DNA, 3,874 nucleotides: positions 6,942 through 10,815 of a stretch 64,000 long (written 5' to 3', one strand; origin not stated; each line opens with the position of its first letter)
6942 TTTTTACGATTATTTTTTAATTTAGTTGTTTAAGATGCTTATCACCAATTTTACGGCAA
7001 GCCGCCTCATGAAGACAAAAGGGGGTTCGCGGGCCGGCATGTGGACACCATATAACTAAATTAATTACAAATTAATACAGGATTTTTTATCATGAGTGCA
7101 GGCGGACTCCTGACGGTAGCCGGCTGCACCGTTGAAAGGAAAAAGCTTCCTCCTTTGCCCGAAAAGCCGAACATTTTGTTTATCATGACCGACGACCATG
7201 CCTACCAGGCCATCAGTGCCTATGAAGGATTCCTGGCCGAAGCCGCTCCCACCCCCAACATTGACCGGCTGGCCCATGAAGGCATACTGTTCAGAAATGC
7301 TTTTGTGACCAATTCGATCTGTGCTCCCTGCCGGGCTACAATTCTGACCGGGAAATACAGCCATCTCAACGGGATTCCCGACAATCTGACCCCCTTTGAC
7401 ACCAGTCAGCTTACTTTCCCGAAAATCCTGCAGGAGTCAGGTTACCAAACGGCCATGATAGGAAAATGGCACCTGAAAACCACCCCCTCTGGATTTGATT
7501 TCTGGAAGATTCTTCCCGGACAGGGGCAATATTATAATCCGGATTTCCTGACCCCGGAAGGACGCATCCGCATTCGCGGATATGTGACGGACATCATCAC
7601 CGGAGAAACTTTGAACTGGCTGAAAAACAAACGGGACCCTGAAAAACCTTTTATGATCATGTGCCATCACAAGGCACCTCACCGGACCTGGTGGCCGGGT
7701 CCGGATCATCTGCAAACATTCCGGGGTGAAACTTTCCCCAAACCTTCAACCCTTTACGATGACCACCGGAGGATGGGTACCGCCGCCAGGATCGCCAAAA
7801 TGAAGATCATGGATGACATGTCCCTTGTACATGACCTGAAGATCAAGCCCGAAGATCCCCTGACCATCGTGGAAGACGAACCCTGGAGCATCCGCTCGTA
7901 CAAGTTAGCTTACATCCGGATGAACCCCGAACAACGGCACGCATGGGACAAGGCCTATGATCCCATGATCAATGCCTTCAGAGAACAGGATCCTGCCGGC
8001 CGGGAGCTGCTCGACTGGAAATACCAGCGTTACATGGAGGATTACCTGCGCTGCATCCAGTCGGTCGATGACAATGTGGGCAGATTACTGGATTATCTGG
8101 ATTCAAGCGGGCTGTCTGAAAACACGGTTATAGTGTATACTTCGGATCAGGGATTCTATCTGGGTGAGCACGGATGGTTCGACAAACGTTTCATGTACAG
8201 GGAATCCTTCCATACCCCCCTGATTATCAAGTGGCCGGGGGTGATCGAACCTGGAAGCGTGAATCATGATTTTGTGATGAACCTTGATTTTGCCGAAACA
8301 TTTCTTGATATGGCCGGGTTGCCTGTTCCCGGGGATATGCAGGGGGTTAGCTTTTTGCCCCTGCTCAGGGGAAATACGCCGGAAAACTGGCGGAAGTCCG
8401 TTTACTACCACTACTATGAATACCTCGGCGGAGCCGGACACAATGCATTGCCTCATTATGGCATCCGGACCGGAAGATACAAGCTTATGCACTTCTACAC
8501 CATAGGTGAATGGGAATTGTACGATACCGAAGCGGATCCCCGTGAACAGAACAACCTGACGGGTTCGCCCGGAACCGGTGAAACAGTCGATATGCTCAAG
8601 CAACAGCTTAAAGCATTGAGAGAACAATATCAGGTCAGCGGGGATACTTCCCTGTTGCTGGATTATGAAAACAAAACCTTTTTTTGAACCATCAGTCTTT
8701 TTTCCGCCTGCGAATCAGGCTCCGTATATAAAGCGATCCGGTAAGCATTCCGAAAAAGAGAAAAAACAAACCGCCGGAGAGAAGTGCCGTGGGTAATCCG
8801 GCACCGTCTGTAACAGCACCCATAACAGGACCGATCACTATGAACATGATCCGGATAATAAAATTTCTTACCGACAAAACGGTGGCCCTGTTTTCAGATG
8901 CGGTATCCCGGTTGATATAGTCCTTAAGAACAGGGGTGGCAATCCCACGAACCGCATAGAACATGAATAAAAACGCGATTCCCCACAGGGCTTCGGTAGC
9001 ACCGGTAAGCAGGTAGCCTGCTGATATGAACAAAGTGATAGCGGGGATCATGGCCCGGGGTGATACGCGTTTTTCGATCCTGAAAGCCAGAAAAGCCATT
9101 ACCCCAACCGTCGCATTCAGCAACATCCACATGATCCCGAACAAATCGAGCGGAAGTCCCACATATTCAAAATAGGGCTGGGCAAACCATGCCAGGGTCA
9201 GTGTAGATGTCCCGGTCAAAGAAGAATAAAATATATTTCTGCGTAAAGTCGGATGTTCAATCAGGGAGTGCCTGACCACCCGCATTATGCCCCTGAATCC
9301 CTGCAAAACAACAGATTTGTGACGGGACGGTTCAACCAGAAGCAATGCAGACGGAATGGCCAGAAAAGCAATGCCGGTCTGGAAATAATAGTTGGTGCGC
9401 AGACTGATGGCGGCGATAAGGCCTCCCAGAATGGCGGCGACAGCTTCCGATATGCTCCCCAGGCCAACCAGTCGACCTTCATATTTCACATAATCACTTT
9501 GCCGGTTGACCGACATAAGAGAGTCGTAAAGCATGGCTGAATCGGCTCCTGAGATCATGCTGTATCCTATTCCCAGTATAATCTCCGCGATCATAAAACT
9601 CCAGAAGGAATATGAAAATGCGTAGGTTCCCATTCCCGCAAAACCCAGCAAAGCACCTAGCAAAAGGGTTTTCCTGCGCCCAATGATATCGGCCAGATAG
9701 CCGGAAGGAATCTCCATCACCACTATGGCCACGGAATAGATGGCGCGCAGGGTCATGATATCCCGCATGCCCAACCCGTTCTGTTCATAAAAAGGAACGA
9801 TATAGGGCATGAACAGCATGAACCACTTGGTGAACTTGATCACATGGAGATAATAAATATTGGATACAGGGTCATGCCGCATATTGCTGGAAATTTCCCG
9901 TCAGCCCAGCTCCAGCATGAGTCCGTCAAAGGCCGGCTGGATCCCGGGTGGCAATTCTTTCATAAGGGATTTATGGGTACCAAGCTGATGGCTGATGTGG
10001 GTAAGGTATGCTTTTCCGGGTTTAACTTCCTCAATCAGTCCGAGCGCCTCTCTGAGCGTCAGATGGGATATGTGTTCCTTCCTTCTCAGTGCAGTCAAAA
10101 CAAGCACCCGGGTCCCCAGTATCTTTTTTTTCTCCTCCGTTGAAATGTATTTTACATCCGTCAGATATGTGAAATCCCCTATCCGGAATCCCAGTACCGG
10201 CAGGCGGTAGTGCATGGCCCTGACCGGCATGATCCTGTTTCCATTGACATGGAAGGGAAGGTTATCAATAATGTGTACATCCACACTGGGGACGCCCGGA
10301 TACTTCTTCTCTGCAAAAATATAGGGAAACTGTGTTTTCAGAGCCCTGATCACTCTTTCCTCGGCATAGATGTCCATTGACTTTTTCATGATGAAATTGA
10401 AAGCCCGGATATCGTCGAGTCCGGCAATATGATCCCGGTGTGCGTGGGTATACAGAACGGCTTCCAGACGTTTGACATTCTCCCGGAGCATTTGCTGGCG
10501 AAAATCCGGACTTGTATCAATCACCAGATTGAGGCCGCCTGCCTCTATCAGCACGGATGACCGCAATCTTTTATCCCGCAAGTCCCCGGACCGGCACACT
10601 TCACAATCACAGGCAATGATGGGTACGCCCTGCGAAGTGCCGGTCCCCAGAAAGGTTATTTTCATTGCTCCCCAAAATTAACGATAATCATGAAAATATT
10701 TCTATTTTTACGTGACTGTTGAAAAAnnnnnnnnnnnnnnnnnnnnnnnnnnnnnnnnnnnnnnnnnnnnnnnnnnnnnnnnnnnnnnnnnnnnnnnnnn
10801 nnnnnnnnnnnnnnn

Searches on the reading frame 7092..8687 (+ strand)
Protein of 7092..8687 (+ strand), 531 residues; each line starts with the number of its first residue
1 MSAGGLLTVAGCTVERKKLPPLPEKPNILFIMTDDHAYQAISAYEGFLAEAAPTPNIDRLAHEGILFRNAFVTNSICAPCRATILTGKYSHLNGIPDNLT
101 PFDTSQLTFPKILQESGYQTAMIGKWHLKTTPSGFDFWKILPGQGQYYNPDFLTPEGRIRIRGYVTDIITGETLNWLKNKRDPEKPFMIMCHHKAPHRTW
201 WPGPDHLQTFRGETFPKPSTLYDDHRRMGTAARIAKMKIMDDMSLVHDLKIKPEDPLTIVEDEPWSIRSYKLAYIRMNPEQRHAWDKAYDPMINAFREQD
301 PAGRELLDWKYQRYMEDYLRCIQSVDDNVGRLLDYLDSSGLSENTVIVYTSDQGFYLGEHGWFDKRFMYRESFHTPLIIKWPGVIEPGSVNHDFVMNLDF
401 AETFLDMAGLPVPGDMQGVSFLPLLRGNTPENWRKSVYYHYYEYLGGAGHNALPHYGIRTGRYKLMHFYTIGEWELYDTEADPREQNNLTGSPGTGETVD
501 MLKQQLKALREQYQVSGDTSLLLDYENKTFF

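Call 8: search_protein_families(library=pfam, max_evalue=0.00001, proteins=[window:7092-8687:+])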
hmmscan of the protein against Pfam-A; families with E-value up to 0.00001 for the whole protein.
window:7092-8687:+ (531 aa): 3 families
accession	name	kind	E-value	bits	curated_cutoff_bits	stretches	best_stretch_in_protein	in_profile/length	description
PF16347.10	SGSH_C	-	2e-62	210.3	29.3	1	358-512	1-154/154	N-sulphoglucosamine sulphohydrolase, C-terminal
PF00884.28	Sulfatase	-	2.4e-55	188.4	25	1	26-409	1-300/301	Sulfatase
PF01663.27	Phosphodiest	-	2.9e-10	40.7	23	0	318-355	184-221/342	Type I phosphodiesterase / nucleotide pyrophosphatase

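Call 43: search_protein_families(library=ncbifam, max_evalue=0.00001, proteins=[window:7092-8687:+])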
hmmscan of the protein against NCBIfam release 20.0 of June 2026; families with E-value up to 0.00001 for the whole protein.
window:7092-8687:+ (531 aa): 5 families
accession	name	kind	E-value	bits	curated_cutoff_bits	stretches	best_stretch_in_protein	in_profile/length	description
NF010322.0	PRK13759.1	equivalog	8.6e-59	199.3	481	2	284-509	237-457/486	arylsulfatase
TIGR03417.1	chol_sulfatase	equivalog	1.2e-49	169.5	433.45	2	251-508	192-438/500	choline-sulfatase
NF045661.1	HdlasePehA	equivalog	1.8e-46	158.9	900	2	296-510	262-485/506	phosphoric/sulfuric ester hydrolase PehA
NF052527.1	Mn_arylsulf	exception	1.9e-32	112.8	850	2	310-508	259-450/479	manganese-dependent arylsulfatase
NF038282.1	LapC_YejM_PbgA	exception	7.7e-07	27.8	825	1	315-384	411-478/584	LPS biosynthesis-modulating metalloenzyme YejM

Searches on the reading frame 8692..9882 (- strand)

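Call 8: search_protein_families(library=pfam, max_evalue=0.00001, proteins=[window:8692-9882:-])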
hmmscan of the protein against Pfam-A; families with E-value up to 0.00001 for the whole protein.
window:8692-9882:- (396 aa): 1 family
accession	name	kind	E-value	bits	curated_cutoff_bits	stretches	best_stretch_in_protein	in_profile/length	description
PF07690.21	MFS_1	-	2e-24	86.6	33.4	1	22-349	13-345/347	Major Facilitator Superfamily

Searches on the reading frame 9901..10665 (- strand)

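Call 8: search_protein_families(library=pfam, max_evalue=0.00001, proteins=[window:9901-10665:-])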
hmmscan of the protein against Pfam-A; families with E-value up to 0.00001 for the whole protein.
window:9901-10665:- (254 aa): 2 families
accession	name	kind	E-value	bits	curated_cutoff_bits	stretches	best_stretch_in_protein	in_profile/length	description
PF12706.13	Lactamase_B_2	-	5e-38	131.1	27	1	46-224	2-200/200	Beta-lactamase superfamily domain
PF00753.33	Lactamase_B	-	1.3e-10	42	22.7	1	34-221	5-194/196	Metallo-beta-lactamase superfamily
